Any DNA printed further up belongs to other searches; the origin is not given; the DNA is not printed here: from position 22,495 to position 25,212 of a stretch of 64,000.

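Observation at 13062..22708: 9.5-kb lower-GC catabolic island at the 3' end of dnaB, bracketed by 64-nt direct repeats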

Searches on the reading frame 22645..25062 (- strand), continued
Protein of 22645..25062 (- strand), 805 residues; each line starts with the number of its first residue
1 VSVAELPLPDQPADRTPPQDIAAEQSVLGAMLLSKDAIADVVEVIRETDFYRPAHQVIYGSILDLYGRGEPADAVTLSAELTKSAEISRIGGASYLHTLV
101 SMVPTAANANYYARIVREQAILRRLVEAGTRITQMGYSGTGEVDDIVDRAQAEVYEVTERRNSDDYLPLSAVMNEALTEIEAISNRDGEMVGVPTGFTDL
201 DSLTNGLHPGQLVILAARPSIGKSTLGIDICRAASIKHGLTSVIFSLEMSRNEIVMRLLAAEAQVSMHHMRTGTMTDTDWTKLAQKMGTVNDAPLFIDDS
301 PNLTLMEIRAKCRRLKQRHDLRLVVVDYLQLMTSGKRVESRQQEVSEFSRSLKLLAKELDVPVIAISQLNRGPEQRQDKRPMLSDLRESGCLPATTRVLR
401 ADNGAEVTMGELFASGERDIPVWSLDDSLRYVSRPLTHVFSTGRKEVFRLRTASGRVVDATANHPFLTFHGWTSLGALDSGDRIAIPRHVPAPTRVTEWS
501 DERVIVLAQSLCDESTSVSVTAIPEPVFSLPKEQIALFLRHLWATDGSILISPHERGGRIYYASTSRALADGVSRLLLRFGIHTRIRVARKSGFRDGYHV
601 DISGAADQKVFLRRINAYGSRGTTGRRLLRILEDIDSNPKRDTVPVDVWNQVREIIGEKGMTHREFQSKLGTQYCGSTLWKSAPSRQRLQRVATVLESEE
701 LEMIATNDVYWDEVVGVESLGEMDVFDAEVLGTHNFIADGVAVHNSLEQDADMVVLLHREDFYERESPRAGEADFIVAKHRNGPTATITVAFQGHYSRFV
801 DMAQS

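Call 40: find_encoding_contigs(protein=P0361, flank=10000, max_places=10)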
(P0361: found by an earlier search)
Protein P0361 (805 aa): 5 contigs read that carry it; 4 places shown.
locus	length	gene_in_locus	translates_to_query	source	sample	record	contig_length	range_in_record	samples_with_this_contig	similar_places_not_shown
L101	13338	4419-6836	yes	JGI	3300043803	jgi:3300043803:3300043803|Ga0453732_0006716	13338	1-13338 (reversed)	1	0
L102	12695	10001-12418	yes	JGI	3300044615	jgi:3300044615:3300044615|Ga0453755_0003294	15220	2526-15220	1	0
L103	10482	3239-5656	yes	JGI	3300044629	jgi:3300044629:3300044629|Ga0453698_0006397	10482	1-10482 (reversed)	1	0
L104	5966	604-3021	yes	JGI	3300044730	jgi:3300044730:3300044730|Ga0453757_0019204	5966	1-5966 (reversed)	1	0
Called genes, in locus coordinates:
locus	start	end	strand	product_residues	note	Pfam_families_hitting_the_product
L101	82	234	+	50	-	-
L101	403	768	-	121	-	PF01850:PIN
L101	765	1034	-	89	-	PF01402:RHH_1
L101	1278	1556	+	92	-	PF01250:Ribosomal_S6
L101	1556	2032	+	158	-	PF00436:SSB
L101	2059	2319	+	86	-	PF01084:Ribosomal_S18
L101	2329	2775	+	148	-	PF01281:Ribosomal_L9_N, PF03948:Ribosomal_L9_C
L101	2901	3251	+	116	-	PF05656:DUF805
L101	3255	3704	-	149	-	PF01451:LMWPc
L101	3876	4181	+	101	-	PF13828:DUF4190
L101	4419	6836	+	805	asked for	PF00772:DnaB, PF03796:DnaB_C, PF13481:AAA_25, PF14890:Intein_splicing, PF14528:LAGLIDADG_3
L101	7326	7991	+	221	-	PF16912:Glu_dehyd_C, PF13602:ADH_zinc_N_2 (faint), PF00107:ADH_zinc_N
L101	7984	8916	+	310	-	PF00389:2-Hacid_dh, PF02826:2-Hacid_dh_C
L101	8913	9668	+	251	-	PF09339:HTH_IclR, PF12802:MarR_2 (faint), PF01614:IclR_C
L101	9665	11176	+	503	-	PF00005:ABC_tran, PF13304:AAA_21 (faint), PF00005:ABC_tran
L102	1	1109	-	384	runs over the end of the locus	PF02388:FemAB, PF13480:Acetyltransf_6, PF02388:FemAB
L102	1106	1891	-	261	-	PF03372:Exo_endo_phos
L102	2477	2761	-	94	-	-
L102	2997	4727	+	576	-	PF00041:fn3 (weak), PF10179:NDNF (faint), PF16656:Pur_ac_phosph_N (faint), PF25059:FN3_DSCAM-DSCAML_C (faint), PF00041:fn3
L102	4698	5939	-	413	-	PF00156:Pribosyltran, PF14681:UPRTase (weak), PF12146:Hydrolase_4 (weak)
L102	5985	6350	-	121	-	PF01850:PIN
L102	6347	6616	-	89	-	PF01402:RHH_1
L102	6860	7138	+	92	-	PF01250:Ribosomal_S6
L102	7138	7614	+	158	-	PF00436:SSB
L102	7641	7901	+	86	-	PF01084:Ribosomal_S18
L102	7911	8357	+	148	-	PF01281:Ribosomal_L9_N, PF03948:Ribosomal_L9_C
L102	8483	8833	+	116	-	PF05656:DUF805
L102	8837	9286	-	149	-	PF01451:LMWPc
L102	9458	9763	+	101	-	PF13828:DUF4190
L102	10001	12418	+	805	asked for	PF00772:DnaB, PF03796:DnaB_C, PF13481:AAA_25, PF14890:Intein_splicing, PF14528:LAGLIDADG_3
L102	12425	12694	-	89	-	?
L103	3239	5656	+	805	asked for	PF00772:DnaB, PF03796:DnaB_C, PF13481:AAA_25, PF14890:Intein_splicing, PF14528:LAGLIDADG_3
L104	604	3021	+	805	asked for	PF00772:DnaB, PF03796:DnaB_C, PF13481:AAA_25, PF14890:Intein_splicing, PF14528:LAGLIDADG_3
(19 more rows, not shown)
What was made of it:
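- Tried and rejected: The look-up via P0361 succeeded (call 40).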

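Call 62: search_protein_families(library=pfam, proteins=[window:22645-25062:-])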
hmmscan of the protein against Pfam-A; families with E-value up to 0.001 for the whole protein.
window:22645-25062:- (805 aa): 5 families
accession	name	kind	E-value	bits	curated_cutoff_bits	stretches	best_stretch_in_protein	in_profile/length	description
PF03796.21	DnaB_C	-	2.5e-101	338.8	27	1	192-800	1-254/255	DnaB-like helicase C terminal domain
PF00772.26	DnaB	-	5.3e-35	120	23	1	17-118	2-103/103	DnaB-like helicase N terminal domain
PF14528.11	LAGLIDADG_3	-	2.6e-21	76.1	22.5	1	533-616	1-82/82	LAGLIDADG-like domain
PF14890.11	Intein_splicing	-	9.8e-21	74.6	35.8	1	401-745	4-155/155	Intein splicing domain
PF13481.12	AAA_25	-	1.2e-18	67.9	27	1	196-370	18-191/195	AAA domain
